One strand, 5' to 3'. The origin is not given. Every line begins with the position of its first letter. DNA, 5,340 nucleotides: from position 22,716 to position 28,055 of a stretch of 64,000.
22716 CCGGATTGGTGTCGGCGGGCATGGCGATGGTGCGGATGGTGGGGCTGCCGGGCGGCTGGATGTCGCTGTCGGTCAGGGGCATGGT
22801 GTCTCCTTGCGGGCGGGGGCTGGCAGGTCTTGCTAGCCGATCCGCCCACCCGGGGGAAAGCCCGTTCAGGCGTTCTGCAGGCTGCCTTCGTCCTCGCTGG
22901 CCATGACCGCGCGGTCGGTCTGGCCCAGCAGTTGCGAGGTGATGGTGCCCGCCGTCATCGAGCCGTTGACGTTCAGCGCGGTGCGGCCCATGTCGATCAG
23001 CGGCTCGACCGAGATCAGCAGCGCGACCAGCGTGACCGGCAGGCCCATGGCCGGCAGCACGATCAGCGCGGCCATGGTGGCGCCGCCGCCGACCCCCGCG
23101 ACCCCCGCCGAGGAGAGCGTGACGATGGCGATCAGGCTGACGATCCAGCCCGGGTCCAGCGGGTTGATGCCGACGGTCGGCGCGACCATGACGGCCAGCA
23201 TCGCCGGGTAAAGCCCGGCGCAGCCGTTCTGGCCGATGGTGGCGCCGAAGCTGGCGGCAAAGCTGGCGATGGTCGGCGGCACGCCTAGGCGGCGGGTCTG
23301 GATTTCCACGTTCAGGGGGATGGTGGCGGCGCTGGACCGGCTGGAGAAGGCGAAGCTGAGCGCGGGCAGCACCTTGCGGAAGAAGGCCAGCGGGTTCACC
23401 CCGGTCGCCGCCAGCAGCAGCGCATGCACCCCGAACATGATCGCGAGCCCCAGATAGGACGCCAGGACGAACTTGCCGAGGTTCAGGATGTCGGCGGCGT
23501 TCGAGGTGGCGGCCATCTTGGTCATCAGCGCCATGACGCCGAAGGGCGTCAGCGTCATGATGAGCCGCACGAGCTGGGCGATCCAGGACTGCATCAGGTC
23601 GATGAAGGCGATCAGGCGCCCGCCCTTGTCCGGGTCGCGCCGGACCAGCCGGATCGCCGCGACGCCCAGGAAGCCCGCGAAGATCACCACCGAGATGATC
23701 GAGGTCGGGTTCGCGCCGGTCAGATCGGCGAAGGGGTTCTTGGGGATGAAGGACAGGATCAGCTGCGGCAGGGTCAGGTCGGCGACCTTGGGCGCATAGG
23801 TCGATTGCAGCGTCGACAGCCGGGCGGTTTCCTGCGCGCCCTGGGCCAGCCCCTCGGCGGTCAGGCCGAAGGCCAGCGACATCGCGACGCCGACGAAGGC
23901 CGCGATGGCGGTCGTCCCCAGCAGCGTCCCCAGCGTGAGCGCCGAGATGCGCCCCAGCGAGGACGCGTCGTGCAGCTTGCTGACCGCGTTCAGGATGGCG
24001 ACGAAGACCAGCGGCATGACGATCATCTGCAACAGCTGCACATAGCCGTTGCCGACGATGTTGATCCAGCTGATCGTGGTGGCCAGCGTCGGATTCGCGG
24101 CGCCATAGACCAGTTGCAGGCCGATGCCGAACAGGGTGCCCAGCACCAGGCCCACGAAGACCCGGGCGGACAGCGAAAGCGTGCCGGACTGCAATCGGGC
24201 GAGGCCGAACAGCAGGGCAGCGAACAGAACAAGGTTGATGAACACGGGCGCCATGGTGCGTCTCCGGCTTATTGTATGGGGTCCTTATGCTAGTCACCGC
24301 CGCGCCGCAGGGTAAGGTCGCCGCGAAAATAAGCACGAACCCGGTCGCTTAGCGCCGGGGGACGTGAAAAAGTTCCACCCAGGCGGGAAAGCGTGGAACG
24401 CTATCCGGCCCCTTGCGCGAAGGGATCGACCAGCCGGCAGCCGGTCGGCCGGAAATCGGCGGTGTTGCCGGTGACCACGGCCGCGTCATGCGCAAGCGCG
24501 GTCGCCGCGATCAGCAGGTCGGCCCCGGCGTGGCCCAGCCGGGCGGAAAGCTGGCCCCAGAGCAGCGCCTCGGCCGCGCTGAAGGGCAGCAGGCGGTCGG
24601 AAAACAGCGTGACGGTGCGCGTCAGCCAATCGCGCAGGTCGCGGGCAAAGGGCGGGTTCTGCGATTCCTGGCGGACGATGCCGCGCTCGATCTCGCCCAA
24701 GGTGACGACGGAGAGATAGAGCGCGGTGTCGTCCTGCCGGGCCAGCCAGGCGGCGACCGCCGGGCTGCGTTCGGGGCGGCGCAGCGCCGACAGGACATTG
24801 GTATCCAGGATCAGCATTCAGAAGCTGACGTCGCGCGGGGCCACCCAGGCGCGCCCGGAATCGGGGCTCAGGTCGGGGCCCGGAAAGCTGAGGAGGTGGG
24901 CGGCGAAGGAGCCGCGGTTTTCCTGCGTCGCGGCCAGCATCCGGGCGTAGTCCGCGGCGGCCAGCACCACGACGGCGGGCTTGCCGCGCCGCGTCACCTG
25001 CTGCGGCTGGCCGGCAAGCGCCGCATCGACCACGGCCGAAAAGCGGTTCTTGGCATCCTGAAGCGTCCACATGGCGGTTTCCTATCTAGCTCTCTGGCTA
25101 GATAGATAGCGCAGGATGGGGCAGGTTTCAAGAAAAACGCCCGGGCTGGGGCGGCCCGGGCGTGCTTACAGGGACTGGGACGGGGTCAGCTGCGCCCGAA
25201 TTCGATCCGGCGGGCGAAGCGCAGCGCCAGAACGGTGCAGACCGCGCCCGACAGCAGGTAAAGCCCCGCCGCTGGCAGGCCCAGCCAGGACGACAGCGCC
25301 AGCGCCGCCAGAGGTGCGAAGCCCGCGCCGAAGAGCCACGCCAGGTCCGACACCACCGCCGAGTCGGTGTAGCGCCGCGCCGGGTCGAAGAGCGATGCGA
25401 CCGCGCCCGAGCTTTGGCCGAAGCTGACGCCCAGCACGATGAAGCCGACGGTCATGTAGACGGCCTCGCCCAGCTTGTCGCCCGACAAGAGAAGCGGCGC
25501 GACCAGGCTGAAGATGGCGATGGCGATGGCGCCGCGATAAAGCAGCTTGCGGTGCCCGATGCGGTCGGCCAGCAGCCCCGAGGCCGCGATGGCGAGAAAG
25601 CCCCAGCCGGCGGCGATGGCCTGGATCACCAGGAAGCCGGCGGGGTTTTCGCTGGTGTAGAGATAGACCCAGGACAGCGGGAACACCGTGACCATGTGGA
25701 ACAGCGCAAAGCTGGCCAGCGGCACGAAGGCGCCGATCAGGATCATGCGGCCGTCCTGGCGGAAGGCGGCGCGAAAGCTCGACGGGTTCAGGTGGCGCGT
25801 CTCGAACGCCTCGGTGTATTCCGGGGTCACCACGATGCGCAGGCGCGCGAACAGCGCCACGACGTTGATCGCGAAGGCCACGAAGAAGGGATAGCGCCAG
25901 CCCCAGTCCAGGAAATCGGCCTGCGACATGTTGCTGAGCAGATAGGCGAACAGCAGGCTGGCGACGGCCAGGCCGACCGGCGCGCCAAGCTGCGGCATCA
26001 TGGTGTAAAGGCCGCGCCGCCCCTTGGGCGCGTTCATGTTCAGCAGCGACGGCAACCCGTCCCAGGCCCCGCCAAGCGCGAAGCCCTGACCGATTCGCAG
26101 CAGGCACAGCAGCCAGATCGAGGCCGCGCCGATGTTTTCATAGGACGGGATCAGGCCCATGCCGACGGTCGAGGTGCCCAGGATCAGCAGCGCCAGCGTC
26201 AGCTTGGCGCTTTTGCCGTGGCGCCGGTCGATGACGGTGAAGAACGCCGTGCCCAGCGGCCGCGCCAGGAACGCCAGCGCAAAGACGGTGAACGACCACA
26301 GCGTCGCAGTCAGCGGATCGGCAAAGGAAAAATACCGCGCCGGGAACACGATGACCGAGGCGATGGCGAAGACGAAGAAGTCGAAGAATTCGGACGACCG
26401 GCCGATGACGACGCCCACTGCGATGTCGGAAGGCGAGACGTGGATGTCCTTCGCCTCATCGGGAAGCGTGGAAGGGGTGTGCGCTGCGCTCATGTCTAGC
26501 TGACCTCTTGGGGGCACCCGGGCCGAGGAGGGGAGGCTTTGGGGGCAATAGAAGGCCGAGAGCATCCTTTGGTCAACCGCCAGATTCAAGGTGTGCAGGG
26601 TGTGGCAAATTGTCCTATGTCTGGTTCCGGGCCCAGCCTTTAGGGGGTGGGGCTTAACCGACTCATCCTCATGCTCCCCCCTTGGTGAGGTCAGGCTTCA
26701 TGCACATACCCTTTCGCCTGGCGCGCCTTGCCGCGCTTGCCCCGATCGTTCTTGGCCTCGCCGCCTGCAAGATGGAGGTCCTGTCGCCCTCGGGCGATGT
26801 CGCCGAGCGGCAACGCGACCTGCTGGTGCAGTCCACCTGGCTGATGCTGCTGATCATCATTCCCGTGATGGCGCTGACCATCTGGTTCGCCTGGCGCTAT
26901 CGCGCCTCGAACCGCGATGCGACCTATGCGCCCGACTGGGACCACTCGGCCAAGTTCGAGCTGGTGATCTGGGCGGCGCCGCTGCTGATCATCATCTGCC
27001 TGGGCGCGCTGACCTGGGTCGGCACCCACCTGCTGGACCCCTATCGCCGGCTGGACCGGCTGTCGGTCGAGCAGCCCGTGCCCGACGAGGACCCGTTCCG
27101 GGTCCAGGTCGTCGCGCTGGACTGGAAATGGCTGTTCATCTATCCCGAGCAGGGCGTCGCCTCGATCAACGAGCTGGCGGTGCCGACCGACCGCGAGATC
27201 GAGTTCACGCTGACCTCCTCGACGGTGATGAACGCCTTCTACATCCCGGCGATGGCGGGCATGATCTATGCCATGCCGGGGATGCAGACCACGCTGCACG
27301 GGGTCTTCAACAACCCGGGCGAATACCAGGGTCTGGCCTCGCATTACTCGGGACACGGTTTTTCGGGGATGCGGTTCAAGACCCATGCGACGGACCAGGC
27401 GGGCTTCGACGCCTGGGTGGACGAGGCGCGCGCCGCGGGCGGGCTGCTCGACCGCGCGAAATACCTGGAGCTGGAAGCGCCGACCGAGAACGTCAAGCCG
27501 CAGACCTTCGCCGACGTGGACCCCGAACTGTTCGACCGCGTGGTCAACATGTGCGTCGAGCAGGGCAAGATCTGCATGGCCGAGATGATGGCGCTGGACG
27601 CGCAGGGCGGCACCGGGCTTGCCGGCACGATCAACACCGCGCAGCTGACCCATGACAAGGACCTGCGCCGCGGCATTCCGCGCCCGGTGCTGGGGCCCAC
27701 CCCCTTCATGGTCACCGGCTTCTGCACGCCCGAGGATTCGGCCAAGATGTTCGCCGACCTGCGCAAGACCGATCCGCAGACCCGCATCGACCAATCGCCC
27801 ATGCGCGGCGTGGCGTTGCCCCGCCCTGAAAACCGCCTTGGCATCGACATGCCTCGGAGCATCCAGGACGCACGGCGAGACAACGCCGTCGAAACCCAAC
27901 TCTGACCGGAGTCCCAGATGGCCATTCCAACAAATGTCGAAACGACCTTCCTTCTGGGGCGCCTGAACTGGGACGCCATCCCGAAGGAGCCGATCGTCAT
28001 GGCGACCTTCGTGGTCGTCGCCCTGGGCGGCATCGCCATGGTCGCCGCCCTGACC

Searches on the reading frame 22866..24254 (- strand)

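Call 22: search_protein_families(library=pfam, proteins=[window:22866-24254:-], max_evalue=0.00001)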
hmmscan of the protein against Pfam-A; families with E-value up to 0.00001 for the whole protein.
window:22866-24254:- (462 aa): 1 family
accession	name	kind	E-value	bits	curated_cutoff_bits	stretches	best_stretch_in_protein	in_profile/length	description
PF00375.23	SDF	-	3.6e-101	339.5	27.9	1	28-441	1-386/387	Sodium:dicarboxylate symporter family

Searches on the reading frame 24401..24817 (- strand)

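Call 22: search_protein_families(library=pfam, proteins=[window:24401-24817:-], max_evalue=0.00001)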
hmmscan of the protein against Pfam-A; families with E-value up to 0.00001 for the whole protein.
window:24401-24817:- (138 aa): 1 family
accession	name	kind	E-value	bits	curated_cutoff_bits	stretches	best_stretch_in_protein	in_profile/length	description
PF01850.27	PIN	-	1.2e-15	58.6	23.6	1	3-119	2-112/120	PIN domain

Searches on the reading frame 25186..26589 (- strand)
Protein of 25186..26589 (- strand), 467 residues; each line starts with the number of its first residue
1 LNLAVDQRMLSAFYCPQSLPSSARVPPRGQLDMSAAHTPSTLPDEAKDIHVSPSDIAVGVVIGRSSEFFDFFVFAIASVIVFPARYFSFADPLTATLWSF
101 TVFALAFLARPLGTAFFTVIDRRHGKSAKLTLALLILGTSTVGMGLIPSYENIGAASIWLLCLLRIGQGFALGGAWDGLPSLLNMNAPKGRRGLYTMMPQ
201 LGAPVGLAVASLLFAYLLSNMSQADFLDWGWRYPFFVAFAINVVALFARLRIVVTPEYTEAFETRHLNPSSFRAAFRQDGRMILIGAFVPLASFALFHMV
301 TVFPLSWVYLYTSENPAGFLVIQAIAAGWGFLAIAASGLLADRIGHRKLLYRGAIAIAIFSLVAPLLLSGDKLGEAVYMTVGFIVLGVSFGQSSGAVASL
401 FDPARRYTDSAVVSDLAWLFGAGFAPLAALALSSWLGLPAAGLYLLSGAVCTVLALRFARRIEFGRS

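Call 22: search_protein_families(library=pfam, proteins=[window:25186-26589:-], max_evalue=0.00001)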
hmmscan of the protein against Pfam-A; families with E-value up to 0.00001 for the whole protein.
window:25186-26589:- (467 aa): 2 families
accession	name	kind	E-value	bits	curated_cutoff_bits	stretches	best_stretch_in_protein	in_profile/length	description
PF07690.21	MFS_1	-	8.3e-18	64.8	33.4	1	68-426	6-347/347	Major Facilitator Superfamily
PF00083.30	Sugar_tr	-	1e-16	61.4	22.3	1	85-259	30-198/452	Sugar (and other) transporter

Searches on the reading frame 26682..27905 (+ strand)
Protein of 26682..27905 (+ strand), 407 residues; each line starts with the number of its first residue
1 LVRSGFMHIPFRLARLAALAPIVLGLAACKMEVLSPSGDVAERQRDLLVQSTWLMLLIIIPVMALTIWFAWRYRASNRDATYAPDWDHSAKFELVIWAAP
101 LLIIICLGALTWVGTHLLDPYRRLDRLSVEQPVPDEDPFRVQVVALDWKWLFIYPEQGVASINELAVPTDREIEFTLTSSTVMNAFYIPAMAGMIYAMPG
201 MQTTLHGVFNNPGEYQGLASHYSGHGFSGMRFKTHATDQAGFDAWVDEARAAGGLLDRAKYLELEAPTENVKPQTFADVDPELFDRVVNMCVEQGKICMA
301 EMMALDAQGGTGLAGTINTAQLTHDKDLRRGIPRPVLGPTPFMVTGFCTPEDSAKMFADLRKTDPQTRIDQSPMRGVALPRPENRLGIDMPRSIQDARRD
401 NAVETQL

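Call 22: search_protein_families(library=pfam, proteins=[window:26682-27905:+], max_evalue=0.00001)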
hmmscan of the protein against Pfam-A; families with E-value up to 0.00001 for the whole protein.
window:26682-27905:+ (407 aa): 1 family
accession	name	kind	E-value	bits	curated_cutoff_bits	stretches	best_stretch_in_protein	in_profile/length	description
PF06481.20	COX_ARM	-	5.7e-15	55.4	23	1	250-294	1-45/46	COX Aromatic Rich Motif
